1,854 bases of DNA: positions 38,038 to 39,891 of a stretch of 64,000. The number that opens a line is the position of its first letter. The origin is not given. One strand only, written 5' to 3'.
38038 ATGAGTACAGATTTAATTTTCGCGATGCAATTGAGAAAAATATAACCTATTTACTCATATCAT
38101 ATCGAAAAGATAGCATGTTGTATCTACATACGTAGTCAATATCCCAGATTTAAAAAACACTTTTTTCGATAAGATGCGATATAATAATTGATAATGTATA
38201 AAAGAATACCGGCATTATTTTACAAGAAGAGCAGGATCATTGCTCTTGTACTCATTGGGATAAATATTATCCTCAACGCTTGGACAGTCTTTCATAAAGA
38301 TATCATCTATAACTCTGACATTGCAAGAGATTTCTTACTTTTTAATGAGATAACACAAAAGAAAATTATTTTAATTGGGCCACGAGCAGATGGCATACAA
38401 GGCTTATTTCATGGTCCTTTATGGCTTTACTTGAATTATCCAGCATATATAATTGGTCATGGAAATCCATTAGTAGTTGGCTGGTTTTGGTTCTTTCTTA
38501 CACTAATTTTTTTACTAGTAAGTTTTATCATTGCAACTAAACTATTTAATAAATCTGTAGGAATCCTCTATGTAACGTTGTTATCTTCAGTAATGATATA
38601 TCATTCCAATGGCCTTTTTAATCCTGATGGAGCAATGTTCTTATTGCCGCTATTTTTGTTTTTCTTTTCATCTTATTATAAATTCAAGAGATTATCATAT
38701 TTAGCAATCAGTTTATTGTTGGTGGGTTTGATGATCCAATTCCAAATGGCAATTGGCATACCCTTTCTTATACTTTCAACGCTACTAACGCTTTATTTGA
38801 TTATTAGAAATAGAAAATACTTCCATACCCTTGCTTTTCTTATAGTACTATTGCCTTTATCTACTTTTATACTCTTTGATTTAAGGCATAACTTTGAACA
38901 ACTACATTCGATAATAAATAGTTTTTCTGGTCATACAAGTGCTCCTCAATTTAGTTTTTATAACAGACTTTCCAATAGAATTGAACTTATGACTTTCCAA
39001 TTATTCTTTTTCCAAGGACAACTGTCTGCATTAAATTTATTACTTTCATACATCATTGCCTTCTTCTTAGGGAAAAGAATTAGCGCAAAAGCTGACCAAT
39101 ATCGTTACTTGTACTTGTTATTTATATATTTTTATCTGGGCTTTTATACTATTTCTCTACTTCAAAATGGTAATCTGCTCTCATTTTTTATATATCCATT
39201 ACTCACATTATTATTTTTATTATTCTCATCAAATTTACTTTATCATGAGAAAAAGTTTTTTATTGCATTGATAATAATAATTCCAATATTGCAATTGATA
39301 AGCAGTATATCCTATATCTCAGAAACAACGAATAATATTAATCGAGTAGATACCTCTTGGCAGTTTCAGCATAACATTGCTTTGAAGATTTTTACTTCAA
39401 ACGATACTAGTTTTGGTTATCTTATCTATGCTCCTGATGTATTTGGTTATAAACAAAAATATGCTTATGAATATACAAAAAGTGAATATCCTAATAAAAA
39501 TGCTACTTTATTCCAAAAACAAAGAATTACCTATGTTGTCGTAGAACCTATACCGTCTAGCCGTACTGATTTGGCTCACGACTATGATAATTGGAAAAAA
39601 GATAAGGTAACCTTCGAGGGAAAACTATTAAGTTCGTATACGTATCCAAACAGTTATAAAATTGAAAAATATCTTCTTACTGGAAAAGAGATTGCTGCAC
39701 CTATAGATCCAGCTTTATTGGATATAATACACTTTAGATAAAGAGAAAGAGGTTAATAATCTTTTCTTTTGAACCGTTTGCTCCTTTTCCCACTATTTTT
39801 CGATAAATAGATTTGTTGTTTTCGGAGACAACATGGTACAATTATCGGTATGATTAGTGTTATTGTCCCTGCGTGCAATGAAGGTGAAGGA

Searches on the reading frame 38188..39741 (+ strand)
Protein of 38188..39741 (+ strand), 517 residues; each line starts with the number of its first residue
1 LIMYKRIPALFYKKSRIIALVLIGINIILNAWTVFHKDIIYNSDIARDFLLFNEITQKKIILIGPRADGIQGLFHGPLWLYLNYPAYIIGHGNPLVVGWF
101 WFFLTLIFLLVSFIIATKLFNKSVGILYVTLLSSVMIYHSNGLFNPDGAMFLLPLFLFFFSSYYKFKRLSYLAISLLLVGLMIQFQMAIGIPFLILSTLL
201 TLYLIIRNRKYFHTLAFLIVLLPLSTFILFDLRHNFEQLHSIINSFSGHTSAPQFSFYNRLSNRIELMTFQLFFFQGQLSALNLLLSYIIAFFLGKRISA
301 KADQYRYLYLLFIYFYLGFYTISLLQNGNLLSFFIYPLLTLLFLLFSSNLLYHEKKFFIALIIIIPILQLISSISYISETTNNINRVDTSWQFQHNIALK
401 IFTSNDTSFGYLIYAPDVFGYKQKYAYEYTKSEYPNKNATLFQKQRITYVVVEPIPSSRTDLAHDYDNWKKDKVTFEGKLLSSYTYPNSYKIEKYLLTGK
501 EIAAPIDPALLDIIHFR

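Call 6: search_protein_families(library=pfam, proteins=[window:38188-39741:+], max_evalue=0.01)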
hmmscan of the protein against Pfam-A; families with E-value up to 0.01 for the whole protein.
window:38188-39741:+ (517 aa): 0 families

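Call 17: search_protein_families(library=pfam, proteins=[window:38188-39741:+], max_evalue=5)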
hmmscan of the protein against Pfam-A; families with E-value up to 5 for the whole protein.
window:38188-39741:+ (517 aa): 0 families

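Call 21: find_homologous_proteins(query=window:38188-39741:+, max_evalue=0.001)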
Query window:38188-39741:+ (517 aa): 250 proteins with E <= 0.001 among 8000 candidates; the best 120 are listed.
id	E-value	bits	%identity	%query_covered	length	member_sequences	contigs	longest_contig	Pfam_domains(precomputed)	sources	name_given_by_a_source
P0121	0.0e+0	1118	100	100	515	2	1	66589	-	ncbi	-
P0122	1.0e-221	755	67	99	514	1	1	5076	-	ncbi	ncbi:MAG: hypothetical protein ACREHC_06115 [Candidatus Levyibacteriota bacterium]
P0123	5.3e-210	716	64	98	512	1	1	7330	-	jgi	jgi:hypothetical protein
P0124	3.4e-150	519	50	94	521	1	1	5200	-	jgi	-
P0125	7.5e-145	502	48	98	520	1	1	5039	-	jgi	jgi:hypothetical protein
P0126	3.1e-144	499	47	94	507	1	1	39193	-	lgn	-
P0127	7.0e-144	498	47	99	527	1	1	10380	-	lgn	-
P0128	1.4e-143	497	48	99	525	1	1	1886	-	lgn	-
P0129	2.1e-142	493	47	97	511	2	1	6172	-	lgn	-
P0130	7.7e-141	488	46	94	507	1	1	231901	-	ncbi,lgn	-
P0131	1.4e-138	481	46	98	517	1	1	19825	-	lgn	-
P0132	1.6e-138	481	46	99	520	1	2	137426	-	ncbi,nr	ncbi:MAG: hypothetical protein H0W89_00295 [Candidatus Levybacteria bacterium]|nr:hypothetical prote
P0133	6.9e-119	416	44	97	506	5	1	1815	-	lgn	-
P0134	3.4e-118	414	42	96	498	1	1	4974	-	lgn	-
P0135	5.3e-118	413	44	94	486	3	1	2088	-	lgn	-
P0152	3.3e-112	394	39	96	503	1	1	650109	-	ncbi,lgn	-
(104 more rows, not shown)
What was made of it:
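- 38188..39741 (+): GT-C with an ArnT/STT3-like fold. The public gene call starts at 38194. About 15% of the listed homologues carry PMT_2 (call 21).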

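Call 24: search_solved_structures(query=A1, max_evalue=1)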
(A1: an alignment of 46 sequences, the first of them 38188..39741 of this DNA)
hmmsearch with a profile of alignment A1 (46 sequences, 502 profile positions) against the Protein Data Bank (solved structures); distinct sequences matched with E-value up to 1: 2.
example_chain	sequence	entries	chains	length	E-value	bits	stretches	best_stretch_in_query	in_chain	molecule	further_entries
1w33_A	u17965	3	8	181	0.17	13.8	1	453-501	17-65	BBCRASP-1 | COMPLEMENT REGULATOR-ACQUIRING SURFACE PROTEIN 1 (CRASP-1)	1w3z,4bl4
5a2u_A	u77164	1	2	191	0.19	13.7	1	453-501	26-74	COMPLEMENT REGULATOR ACQUIRING PROTEIN 1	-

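Call 33: search_protein_families(library=ncbifam, proteins=[window:38188-39741:+], max_evalue=0.1)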
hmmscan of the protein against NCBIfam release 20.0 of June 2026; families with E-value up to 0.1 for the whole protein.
window:38188-39741:+ (517 aa): 0 families

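Call 35: predict_structure(alignment_id=A1)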
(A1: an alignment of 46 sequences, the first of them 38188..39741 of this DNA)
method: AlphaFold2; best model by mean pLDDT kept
length: 517 residues; sequences in the alignment: 46
mean_pLDDT: 91.3   pTM: 0.91
mean pLDDT of the five models: 91.3, 90.9, 89.9, 89.7, 88.6
residues with pLDDT >= 90: 391; 70-90: 105; 50-70: 11; < 50: 10
segments of 3 or more residues with pLDDT < 50: 1-5, 513-517
pLDDT, mean of each block of 10 residues (from residue 1): 51 87 97 96 91 85 74 88 95 96 97 98 97 95 90 98 98 98 95 98 98 98 93 91 80 86 96 93 95 92 94 97 91 93 95 80 94 95 94 97 97 87 95 97 96 89 84 87 96 96 87 43
secondary structure, 60 per line:
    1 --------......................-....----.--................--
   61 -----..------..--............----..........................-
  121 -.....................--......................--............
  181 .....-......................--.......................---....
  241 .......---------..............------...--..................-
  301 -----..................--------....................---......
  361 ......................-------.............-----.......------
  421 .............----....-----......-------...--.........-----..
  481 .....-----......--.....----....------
elements in order: H9-30 H32-35 H43-58 H78-89 H94-119 H122-142 H145-166 H169-185 H187-208 H211-233 H237-247 H257-270 H282-299 H306-323 H332-351 H355-382 H391-402 E408-414 H421-433 E438-441 E447-452 H465-473 E479-485 E491-496 H499-503 H508-511
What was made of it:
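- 38188..39741 (+): AF2 pLDDT 91.3 (call 35).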

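Call 40: fold_search(model_id=the predicted structure, library=pdb)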
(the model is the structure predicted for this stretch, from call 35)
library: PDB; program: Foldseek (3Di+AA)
matches with E <= 10: 185; with E <= 0.001: 9
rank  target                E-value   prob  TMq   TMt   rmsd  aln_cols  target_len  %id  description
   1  5f15                  1.9e-06  1.00  0.51  0.50  11.9       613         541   11  Crystal Structure of ArnT from Cupriavidus metallidurans bound to Undecaprenyl phosphate (released 2016-02-17)
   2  5ezm                  8.3e-05  1.00  0.55  0.53   9.1       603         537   11  Crystal Structure of ArnT from Cupriavidus metallidurans in the apo state (released 2016-02-17)
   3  8pn9_A                1.4e-04  1.00  0.45  0.37  12.3       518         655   12  Structure of human oligosaccharyltransferase OST-A complex bound to NGI-1 (released 2024-05-08)
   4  9n9j_I                2.9e-04  1.00  0.46  0.36  12.2       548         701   11  Structure of a GRP94 folding intermediate engaged with a CCDC134- and FKBP11-bound secretory translocon (released 2025-11-19)
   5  9s6t_A                5.9e-04  1.00  0.50  0.53   7.7       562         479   12  Ternary cryo-EM structure of chicken ALG12 with Dol25-PP-GlcNAc2Man7, Dol25-P-Man, and Fab (released 2026-03-18)
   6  3wak                  6.1e-04  1.00  0.40  0.26  17.6       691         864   12  Crystal structure of the Archaeoglobus fulgidus oligosaccharyltransferase (O29867_ARCFU) in the apo form (released 2013-10-30)
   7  6ftg_5                8.0e-04  1.00  0.48  0.41  15.1       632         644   11  Subtomogram average of OST-containing ribosome-translocon complexes from canine rough microsomal membranes (released 2018-03-21)
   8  9s6u_A                9.5e-04  1.00  0.50  0.48   7.1       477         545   13  Ternary cryo-EM structure of human ALG9 with Dol25-PP-GlcNAc2Man8, Dol25-P-Man and Fab (released 2026-03-18)
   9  7e9s_A                9.5e-04  1.00  0.45  0.29  14.1       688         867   10  Archaeal oligosaccharyltransferase AglB from Archaeoglobus fulgidus in complex with an inhibitory peptide and a dolich (released 2021-09-08)
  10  3waj                  1.0e-03  1.00  0.46  0.32  15.3       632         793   10  Crystal structure of the Archaeoglobus fulgidus oligosaccharyltransferase (O29867_ARCFU) complex with Zn and sulfate (released 2013-10-30)
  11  8b6l_I                1.7e-03  1.00  0.45  0.36  12.2       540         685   12  Subtomogram average of the human Sec61-TRAP-OSTA-translocon (released 2022-12-07)
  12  8age_A                2.5e-03  1.00  0.47  0.39  13.0       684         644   10  Structure of yeast oligosaccharylransferase complex with acceptor peptide bound (released 2022-12-07)
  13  6s7o_A                2.8e-03  1.00  0.47  0.39  10.6       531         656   12  Cryo-EM structure of human oligosaccharyltransferase complex OST-A (released 2019-12-18)
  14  3rce_A                3.2e-03  1.00  0.38  0.31  12.9       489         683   12  Bacterial oligosaccharyltransferase PglB (released 2011-06-15)
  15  6s7t_A                3.4e-03  1.00  0.42  0.33  10.6       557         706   12  Cryo-EM structure of human oligosaccharyltransferase complex OST-B (released 2019-12-18)
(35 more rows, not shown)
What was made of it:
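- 38188..39741 (+): The top 28 Foldseek PDB hits are all GT-C enzymes; the best is ArnT 5f15 at 1.9e-6 (call 40).
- On GT-C fold glycosyltransferases: Fold: 38188 (call 40).
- The fold hits of 38188 include the STT3, AglB and PglB oligosaccharyltransferases (call 40). The best fold hit of 38188 is ArnT, a monosaccharide transferase (call 40).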

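Call 44: find_encoding_contigs(protein=P0132, flank=10000, max_places=2)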
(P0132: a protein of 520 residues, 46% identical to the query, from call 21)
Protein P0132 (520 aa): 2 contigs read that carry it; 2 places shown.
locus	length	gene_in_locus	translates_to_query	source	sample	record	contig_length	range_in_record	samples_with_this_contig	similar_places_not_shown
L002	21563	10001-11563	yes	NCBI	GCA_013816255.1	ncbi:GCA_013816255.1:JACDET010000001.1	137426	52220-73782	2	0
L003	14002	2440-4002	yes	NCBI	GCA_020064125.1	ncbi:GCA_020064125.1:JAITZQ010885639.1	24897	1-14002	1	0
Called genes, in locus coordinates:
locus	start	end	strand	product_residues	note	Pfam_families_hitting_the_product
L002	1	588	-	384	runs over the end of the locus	PF00534:Glycos_transf_1, PF13692:Glyco_trans_1_4, PF26337:Gtf3_C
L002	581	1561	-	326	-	PF01073:3Beta_HSD, PF01370:Epimerase, PF02719:Polysacc_synt_2 (faint), PF05368:NmrA, PF13460:NAD_binding_10, PF16363:GDP_Man_Dehyd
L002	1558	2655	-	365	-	PF00155:Aminotran_1_2, PF00266:Aminotran_5 (faint), PF01041:DegT_DnrJ_EryC1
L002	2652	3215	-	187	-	PF25084:LbH_EIF2B, PF25087:GMPPB_C (faint), PF00132:Hexapep, PF14602:Hexapep_2 (faint), PF00132:Hexapep (weak)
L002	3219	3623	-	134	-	PF00908:dTDP_sugar_isom (weak), PF05523:FdtA, PF14667:Polysacc_synt_C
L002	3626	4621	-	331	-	PF00535:Glycos_transf_2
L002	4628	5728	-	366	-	PF13439:Glyco_transf_4 (weak), PF20706:GT4-conflict, PF00534:Glycos_transf_1, PF13692:Glyco_trans_1_4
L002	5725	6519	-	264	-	PF00535:Glycos_transf_2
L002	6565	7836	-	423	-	-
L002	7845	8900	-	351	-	PF13439:Glyco_transf_4, PF00534:Glycos_transf_1, PF13692:Glyco_trans_1_4, PF13524:Glyco_trans_1_2 (weak), PF20706:GT4-conflict (weak)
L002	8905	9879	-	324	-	PF01073:3Beta_HSD, PF01370:Epimerase, PF02719:Polysacc_synt_2, PF04321:RmlD_sub_bind, PF05368:NmrA, PF07993:NAD_binding_4 (weak), PF08659:KR (weak), PF16363:GDP_Man_Dehyd, +1 more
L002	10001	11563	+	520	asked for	-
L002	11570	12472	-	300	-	PF00535:Glycos_transf_2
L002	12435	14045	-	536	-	PF13231:PMT_2 (weak)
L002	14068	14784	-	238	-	PF00535:Glycos_transf_2, PF10111:Glyco_tranf_2_2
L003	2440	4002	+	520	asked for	-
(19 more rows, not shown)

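Call 85: find_encoding_contigs(protein=P0130, flank=5000, max_places=1)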
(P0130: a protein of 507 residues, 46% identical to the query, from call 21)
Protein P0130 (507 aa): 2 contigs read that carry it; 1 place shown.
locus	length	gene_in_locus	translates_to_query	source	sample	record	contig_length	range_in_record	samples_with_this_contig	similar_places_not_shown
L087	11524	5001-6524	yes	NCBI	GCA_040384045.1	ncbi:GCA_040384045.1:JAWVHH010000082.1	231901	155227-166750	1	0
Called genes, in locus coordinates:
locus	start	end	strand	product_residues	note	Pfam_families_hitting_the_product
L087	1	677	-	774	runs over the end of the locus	PF07728:AAA_5 (faint), PF00004:AAA (faint), PF13401:AAA_22 (weak), PF13671:AAA_33 (weak)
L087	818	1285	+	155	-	PF00903:Glyoxalase, PF13669:Glyoxalase_4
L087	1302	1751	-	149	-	PF11188:DUF2975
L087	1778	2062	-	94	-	-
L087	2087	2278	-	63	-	PF13443:HTH_26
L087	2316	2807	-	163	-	PF11188:DUF2975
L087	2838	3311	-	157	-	PF11188:DUF2975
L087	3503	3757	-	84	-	PF14242:DUF4342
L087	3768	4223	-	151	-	PF08327:AHSA1 (weak)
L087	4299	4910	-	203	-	PF01351:RNase_HII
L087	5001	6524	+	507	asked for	-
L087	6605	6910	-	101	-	PF03091:CutA1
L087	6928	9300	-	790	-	PF02190:LON_substr_bdg, PF13401:AAA_22 (faint), PF00004:AAA, PF07728:AAA_5, PF22667:Lon_lid, PF05362:Lon_C, PF13541:ChlI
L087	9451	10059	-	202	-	PF04203:Sortase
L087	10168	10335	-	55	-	-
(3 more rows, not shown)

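Call 86: find_encoding_contigs(protein=P0152, flank=5000, max_places=1)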
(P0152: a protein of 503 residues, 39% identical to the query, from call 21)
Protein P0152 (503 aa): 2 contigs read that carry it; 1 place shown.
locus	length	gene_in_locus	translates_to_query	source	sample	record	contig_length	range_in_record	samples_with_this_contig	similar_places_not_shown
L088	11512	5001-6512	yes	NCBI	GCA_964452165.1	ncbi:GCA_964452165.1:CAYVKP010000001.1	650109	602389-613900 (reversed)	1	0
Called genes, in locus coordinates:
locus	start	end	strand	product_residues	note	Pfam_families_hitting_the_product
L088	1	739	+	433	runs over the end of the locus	PF07690:MFS_1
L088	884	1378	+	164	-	PF17763:Asparaginase_C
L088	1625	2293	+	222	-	PF05552:MS_channel_1st_1 (weak)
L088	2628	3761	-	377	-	-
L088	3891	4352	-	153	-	PF00583:Acetyltransf_1, PF13673:Acetyltransf_10, PF13508:Acetyltransf_7, PF08445:FR47 (weak)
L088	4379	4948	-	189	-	-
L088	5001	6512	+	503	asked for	-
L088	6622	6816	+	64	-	-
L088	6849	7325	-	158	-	PF18921:Cyanophycin_syn (weak)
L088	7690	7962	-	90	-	PF01245:Ribosomal_L19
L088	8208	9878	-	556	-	PF06418:CTP_synth_N, PF00117:GATase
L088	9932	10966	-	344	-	-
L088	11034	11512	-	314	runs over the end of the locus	-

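Call 87: find_encoding_contigs(protein=P0122, flank=5000, max_places=1)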
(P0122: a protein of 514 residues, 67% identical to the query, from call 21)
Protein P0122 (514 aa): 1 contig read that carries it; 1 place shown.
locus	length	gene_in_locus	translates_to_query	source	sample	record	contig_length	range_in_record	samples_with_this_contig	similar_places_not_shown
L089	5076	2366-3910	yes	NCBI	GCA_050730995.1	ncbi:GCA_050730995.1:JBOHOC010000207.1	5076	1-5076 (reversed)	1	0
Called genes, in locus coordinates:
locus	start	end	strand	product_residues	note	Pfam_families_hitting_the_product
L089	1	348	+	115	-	?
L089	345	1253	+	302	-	PF00535:Glycos_transf_2, PF13641:Glyco_tranf_2_3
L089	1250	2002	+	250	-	PF00535:Glycos_transf_2, PF10111:Glyco_tranf_2_2 (weak)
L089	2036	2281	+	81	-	-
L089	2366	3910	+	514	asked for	-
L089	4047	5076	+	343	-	PF13231:PMT_2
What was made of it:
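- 38188 homologues usually stand alone or in other contexts, so the 38188/39850 pairing may be fortuitous (calls 44, 85-87).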
